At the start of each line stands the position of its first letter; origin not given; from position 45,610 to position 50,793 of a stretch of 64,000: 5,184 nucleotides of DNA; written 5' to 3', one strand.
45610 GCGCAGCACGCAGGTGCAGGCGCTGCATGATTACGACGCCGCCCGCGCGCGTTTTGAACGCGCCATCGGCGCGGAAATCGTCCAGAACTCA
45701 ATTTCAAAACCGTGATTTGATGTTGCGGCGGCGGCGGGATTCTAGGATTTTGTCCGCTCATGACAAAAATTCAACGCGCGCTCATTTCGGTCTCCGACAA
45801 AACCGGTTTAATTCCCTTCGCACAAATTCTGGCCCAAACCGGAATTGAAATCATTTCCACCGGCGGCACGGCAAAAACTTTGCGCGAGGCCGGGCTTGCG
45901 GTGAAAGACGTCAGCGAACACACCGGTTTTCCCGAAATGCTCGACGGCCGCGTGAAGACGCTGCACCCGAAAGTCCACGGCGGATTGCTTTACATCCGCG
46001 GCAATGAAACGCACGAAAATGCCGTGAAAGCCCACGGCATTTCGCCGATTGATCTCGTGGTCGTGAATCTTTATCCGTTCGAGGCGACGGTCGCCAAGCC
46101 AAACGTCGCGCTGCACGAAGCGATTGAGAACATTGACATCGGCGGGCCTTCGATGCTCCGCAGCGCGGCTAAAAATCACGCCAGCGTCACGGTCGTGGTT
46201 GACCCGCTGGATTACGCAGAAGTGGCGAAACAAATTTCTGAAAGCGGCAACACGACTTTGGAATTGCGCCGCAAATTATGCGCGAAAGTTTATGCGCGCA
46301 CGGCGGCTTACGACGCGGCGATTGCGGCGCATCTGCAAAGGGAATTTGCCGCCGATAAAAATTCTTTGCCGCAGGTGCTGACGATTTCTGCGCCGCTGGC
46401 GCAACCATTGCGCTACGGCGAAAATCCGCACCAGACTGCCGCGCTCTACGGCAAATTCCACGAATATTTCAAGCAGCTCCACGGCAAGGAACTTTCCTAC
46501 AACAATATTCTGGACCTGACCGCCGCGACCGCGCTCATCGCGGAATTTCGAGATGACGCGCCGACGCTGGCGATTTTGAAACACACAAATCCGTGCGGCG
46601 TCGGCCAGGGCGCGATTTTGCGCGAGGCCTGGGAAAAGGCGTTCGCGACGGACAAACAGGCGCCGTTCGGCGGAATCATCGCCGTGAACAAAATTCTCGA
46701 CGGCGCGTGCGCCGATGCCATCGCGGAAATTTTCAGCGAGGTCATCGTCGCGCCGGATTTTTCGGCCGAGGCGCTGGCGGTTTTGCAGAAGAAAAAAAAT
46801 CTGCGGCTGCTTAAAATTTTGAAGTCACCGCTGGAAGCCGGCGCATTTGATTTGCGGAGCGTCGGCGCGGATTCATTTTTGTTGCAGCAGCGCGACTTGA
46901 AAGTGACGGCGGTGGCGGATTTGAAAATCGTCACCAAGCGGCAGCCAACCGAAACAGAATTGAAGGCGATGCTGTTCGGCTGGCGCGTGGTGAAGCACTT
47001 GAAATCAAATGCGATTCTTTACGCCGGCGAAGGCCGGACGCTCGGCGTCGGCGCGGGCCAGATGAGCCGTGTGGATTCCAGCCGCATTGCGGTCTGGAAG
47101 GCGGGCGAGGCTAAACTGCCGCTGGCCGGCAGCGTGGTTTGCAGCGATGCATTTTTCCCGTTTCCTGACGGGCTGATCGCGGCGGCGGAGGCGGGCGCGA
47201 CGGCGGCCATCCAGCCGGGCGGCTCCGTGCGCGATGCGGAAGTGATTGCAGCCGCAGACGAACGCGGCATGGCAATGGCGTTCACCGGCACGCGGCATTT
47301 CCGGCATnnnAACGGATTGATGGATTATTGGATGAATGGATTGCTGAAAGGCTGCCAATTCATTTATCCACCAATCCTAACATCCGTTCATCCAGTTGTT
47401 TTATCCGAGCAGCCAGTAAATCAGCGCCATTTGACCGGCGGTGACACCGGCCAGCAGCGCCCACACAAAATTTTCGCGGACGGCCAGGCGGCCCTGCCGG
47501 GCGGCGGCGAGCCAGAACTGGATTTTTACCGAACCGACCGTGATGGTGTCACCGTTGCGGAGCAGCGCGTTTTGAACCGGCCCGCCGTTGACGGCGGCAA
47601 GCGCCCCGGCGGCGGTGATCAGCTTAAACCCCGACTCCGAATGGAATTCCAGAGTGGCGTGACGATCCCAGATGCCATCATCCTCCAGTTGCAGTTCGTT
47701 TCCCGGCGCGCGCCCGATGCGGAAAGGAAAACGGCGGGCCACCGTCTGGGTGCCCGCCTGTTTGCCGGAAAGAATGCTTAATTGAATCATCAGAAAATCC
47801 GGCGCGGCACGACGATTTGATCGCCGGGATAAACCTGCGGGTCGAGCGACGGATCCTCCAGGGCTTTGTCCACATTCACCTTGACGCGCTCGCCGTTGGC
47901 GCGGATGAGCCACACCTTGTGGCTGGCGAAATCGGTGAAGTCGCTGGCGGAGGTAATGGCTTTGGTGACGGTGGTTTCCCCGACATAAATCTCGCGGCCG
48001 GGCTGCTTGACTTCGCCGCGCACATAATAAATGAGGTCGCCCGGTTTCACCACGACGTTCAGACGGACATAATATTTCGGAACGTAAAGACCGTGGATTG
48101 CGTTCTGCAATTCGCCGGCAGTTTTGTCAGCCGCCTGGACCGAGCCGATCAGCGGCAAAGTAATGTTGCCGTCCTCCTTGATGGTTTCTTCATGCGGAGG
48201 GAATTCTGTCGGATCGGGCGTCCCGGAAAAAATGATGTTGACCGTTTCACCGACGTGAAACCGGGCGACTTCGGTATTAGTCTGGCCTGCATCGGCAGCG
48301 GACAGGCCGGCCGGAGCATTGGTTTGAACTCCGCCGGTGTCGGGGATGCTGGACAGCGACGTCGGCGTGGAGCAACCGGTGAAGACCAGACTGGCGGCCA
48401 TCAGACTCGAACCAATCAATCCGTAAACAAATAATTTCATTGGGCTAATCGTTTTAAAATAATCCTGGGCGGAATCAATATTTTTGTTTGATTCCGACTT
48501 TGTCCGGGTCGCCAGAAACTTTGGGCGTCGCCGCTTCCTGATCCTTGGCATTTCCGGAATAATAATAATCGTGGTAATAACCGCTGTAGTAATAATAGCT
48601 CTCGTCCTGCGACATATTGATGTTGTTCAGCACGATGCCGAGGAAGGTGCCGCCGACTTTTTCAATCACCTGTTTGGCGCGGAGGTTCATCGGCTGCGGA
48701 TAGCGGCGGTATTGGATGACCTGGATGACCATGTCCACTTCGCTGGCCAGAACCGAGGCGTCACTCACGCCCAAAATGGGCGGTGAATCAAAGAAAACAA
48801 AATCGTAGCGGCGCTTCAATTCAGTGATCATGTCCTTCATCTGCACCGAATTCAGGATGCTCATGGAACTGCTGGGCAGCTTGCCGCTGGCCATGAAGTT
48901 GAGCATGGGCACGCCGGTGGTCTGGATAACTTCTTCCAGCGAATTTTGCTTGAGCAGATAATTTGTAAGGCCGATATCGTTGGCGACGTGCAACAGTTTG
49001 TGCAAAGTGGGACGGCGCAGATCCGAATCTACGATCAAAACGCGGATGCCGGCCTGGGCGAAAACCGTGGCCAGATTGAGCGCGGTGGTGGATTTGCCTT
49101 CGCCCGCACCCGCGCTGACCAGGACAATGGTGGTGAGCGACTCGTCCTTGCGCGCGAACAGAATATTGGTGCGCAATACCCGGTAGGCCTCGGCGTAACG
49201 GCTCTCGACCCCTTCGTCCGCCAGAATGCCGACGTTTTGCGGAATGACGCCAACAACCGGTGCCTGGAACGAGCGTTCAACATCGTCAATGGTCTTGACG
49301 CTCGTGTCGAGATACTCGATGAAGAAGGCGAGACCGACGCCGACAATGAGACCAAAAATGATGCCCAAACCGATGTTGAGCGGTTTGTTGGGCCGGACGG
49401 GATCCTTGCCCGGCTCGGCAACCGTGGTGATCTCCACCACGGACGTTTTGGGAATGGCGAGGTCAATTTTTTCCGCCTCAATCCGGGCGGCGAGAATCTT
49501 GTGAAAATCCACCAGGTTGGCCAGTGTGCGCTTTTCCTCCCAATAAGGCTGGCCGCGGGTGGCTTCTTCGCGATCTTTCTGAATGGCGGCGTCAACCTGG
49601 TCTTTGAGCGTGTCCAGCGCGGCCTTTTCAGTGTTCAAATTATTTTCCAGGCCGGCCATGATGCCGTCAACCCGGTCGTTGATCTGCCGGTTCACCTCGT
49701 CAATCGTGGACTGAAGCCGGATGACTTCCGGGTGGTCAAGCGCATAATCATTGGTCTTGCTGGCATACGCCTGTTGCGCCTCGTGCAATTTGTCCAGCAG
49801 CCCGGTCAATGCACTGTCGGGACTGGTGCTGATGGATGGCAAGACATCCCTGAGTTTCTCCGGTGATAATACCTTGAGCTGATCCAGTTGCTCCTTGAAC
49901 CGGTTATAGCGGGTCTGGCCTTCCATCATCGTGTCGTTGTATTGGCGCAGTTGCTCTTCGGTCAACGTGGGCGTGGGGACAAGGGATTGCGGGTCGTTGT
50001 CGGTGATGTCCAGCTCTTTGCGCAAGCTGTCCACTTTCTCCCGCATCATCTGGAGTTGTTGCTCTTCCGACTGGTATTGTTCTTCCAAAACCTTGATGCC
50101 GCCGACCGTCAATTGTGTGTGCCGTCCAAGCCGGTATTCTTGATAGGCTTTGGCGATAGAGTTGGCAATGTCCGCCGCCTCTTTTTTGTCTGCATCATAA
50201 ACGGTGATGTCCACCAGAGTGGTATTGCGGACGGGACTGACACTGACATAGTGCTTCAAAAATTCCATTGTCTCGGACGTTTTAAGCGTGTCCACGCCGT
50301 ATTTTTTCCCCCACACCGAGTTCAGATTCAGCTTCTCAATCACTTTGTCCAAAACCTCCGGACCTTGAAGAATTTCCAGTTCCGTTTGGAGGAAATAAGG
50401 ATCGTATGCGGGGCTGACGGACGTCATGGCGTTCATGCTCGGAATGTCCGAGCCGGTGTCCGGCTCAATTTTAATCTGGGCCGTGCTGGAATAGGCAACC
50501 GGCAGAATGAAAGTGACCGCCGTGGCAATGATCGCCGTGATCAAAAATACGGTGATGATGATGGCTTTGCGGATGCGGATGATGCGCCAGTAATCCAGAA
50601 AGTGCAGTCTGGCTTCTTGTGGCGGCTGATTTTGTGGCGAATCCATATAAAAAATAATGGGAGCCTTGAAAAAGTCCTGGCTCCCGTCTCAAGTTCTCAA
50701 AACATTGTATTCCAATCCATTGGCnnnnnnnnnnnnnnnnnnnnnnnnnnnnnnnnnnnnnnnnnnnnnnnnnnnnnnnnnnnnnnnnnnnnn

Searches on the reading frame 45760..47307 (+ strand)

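Call 40: search_protein_families(library=pfam, proteins=[window:45760-47307:+], max_evalue=0.001)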
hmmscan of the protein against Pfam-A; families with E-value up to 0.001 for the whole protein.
window:45760-47307:+ (516 aa): 2 families
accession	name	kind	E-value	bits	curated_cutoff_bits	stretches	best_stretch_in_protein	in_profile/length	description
PF01808.24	AICARFT_IMPCHas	-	7.2e-114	380.9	25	1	136-447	1-311/311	AICARFT/IMPCHase bienzyme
PF02142.27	MGS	-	3.5e-25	88.4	24.1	1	16-130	1-93/94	MGS-like domain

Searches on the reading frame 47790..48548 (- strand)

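Call 40: search_protein_families(library=pfam, proteins=[window:47790-48548:-], max_evalue=0.001)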
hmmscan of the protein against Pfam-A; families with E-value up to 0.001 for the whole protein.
window:47790-48548:- (252 aa): 1 family
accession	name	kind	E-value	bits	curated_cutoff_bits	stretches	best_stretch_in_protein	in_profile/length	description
PF02563.21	Poly_export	-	7e-12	45.8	28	1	93-167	5-74/77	Polysaccharide biosynthesis/export protein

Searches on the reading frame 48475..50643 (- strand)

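Call 40: search_protein_families(library=pfam, proteins=[window:48475-50643:-], max_evalue=0.001)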
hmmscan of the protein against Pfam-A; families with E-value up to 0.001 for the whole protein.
window:48475-50643:- (722 aa): 8 families
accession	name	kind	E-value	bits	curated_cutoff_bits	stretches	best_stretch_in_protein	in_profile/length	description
PF13614.12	AAA_31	-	5e-16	59.6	27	1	505-647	3-151/177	AAA domain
PF02706.20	Wzz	-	1.6e-11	44.8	25.5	1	16-105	6-91/91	Chain length determinant protein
PF01656.29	CbiA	-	9.9e-10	38.9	25.4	1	506-676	1-84/125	CobQ/CobB/MinD/ParA nucleotide binding domain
PF10609.15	ParA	-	4.3e-09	36.6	27.1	1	505-674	5-174/246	NUBPL iron-transfer P-loop NTPase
PF09140.17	MipZ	-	6.3e-08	32.7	20.7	1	506-622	3-109/262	ATPase MipZ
PF00142.24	Fer4_NifH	-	3.2e-06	27.2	25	0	513-573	9-74/271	4Fe-4S iron sulfur cluster binding proteins, NifH/frxC family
PF25199.1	nSTAND_NTPase5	-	1.9e-05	25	34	1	495-549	33-89/145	Novel STAND NTPase 5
PF13807.11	GNVR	-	7e-05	23.1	27.7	1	399-441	37-79/82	G-rich domain on putative tyrosine kinase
